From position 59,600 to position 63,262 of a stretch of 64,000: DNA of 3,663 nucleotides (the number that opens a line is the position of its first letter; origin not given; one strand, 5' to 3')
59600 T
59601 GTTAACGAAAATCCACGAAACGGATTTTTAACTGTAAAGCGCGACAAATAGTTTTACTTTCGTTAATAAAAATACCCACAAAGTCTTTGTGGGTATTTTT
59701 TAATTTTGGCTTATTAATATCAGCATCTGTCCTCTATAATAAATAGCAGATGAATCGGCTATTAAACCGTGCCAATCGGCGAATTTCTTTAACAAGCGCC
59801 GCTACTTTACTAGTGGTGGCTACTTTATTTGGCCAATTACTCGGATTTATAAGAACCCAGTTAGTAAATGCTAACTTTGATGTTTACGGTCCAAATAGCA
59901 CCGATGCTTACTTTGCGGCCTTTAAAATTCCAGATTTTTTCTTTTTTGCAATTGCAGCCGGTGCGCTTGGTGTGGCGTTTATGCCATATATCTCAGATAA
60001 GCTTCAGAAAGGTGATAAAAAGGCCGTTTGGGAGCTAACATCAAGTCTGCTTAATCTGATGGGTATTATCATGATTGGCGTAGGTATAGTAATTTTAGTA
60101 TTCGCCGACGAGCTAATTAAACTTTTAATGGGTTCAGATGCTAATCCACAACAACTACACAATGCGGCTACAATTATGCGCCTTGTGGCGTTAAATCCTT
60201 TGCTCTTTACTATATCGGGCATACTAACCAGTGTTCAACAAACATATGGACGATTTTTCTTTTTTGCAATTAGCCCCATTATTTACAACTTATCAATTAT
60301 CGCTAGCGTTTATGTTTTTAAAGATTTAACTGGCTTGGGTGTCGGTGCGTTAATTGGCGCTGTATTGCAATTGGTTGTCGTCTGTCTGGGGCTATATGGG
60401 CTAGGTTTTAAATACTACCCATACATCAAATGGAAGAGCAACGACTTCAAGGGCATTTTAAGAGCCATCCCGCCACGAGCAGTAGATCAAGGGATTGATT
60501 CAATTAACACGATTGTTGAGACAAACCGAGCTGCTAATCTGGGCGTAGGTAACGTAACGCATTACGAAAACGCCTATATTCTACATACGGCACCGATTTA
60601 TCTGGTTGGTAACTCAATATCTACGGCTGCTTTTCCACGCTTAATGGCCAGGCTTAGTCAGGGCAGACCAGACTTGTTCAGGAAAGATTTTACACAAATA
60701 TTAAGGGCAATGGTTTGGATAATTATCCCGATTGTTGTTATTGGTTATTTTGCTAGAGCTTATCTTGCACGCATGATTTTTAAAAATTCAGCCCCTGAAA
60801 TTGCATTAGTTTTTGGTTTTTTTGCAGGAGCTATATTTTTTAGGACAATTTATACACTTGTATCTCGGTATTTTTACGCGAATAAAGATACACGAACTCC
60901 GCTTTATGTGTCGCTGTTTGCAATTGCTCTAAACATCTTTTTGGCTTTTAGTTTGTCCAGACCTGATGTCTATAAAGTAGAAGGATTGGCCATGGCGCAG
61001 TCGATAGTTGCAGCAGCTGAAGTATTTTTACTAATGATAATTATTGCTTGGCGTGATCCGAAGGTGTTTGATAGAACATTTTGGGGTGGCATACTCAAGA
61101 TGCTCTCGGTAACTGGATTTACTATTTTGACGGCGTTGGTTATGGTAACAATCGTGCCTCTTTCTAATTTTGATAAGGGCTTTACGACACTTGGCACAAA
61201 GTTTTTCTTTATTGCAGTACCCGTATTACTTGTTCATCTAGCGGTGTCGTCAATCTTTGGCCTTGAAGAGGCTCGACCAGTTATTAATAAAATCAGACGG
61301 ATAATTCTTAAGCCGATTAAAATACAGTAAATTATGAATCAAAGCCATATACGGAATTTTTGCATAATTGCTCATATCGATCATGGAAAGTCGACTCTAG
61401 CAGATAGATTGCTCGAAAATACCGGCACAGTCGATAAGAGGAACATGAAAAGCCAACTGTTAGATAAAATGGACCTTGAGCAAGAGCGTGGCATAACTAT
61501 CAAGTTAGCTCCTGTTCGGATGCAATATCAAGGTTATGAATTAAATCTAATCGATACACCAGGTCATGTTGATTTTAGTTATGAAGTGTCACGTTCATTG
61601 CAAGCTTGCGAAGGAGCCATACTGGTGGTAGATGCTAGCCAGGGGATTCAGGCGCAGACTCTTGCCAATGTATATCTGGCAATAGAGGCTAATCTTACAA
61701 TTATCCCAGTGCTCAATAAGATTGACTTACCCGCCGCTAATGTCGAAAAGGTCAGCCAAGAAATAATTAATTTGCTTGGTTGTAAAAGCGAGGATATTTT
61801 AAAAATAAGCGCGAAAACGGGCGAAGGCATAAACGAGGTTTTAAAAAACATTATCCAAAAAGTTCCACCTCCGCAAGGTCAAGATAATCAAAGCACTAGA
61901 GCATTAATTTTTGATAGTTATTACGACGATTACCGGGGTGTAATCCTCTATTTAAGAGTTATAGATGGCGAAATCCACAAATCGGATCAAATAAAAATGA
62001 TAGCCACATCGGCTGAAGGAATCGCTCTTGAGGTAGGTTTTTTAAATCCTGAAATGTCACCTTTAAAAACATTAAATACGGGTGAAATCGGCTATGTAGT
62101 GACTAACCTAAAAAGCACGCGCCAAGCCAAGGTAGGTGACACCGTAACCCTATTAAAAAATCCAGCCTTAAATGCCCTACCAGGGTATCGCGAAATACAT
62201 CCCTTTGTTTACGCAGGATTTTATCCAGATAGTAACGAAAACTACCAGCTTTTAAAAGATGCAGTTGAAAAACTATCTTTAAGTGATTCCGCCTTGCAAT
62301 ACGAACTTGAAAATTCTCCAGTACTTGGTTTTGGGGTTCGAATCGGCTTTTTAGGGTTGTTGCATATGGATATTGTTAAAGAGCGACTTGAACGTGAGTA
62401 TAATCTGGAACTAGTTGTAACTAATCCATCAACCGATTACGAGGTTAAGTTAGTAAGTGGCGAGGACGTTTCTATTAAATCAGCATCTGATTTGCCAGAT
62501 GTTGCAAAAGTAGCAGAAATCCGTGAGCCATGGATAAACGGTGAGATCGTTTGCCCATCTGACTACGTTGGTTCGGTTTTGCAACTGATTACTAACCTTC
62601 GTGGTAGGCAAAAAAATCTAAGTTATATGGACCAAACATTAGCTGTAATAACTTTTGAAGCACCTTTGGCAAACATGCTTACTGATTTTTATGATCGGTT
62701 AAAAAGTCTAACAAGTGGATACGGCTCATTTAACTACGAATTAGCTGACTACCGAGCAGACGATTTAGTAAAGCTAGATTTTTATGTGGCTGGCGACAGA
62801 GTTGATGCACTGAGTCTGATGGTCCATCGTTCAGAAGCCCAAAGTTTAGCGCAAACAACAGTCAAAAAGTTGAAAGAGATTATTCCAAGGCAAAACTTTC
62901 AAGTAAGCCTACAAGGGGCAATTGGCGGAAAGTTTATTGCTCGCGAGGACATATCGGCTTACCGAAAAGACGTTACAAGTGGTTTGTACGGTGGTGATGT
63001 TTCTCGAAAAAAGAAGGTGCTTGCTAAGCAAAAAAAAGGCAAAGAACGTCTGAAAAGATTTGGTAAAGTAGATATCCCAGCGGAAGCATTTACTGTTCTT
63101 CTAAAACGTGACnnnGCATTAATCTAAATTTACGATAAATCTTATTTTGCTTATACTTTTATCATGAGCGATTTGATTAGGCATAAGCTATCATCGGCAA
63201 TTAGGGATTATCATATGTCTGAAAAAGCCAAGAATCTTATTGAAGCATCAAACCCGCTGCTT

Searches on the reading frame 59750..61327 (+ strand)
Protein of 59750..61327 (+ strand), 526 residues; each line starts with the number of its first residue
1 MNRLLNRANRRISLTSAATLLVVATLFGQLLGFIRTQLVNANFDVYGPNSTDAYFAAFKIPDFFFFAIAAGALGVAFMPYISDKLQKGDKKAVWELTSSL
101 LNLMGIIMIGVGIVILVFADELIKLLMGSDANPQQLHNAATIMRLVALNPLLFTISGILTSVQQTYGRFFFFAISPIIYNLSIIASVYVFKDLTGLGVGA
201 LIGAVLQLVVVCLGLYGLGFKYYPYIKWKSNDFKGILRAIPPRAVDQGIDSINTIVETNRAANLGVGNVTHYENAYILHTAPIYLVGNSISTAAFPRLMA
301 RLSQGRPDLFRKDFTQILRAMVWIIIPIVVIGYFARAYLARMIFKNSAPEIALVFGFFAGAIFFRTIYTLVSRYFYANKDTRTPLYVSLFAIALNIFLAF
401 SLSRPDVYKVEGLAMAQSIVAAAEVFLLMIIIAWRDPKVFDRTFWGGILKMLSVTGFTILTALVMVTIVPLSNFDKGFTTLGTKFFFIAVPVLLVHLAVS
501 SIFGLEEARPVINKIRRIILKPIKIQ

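Call 79: search_protein_families(library=pfam, proteins=[window:59750-61327:+], max_evalue=0.00001)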
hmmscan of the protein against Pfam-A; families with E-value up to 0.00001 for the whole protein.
window:59750-61327:+ (526 aa): 2 families
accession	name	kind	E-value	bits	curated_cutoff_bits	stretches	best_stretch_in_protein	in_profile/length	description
PF03023.19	MurJ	-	3.7e-61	207.6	27.4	1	51-478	11-444/451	Lipid II flippase MurJ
PF01554.23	MatE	-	1.2e-09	38.5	24.9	1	281-400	39-160/161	MatE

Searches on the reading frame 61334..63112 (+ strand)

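Call 79: search_protein_families(library=pfam, proteins=[window:61334-63112:+], max_evalue=0.00001)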
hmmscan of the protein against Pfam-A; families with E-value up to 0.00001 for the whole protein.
window:61334-63112:+ (593 aa): 5 families
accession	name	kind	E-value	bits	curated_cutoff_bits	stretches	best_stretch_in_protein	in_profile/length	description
PF00009.33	GTP_EFTU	-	3.8e-59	199.9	26.5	1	5-179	2-188/188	Elongation factor Tu GTP binding domain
PF06421.17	LepA_C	-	2.5e-41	140.6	29.7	1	486-591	2-107/107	GTP-binding protein LepA C-terminus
PF00679.30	EFG_C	-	8.3e-21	74.3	27.9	1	396-475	2-80/89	Elongation factor G C-terminus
PF03144.31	GTP_EFTU_D2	-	7.6e-08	33.1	30.3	1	202-272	1-73/73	Elongation factor Tu domain 2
PF01926.29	MMR_HSR1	-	6e-07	30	21.9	1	15-129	8-113/113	50S ribosome-binding GTPase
